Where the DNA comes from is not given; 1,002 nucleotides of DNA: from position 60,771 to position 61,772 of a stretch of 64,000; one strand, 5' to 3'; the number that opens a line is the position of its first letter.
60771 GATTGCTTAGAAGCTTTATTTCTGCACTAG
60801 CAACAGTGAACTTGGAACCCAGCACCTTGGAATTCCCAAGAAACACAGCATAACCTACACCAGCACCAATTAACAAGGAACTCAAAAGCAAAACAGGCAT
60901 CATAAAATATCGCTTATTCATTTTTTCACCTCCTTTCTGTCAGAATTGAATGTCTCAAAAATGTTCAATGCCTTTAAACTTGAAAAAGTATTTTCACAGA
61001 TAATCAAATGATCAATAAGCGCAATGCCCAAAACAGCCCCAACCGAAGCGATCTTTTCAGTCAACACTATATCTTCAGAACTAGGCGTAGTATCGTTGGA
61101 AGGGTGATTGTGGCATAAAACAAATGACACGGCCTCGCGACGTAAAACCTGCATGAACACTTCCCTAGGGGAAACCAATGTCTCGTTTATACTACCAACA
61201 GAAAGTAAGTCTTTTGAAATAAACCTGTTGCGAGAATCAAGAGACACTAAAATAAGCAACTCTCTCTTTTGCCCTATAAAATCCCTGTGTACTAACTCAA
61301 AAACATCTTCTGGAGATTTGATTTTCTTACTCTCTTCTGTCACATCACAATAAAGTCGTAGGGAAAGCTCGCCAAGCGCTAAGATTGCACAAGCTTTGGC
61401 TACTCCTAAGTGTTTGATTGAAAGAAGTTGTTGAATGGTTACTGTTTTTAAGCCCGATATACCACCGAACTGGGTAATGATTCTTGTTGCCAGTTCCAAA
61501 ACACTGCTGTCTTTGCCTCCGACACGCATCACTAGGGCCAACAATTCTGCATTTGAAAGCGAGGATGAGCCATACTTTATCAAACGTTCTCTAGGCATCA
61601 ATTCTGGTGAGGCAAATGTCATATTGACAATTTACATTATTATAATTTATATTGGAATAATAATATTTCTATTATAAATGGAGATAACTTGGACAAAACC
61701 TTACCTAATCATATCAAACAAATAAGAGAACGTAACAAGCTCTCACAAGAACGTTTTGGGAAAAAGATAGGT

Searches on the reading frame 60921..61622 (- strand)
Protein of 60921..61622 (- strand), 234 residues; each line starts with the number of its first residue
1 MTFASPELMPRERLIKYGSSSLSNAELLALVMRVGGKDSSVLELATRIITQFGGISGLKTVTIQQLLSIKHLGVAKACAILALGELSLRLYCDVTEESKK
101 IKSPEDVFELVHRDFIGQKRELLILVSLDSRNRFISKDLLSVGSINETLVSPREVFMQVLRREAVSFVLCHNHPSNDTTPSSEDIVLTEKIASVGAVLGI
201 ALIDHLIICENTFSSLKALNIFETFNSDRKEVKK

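Call 24: search_protein_families(library=pfam, proteins=[window:60921-61622:-], max_evalue=0.001)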
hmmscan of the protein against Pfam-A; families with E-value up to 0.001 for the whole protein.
window:60921-61622:- (234 aa): 2 families
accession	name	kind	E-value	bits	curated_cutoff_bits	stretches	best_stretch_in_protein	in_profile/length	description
PF04002.20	RadC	-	1.3e-37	128.9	22.1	1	101-218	1-118/121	RadC-like JAB domain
PF20582.4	UPF0758_N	-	1.1e-20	73.9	27.1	1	9-78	9-77/77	UPF0758 N-terminal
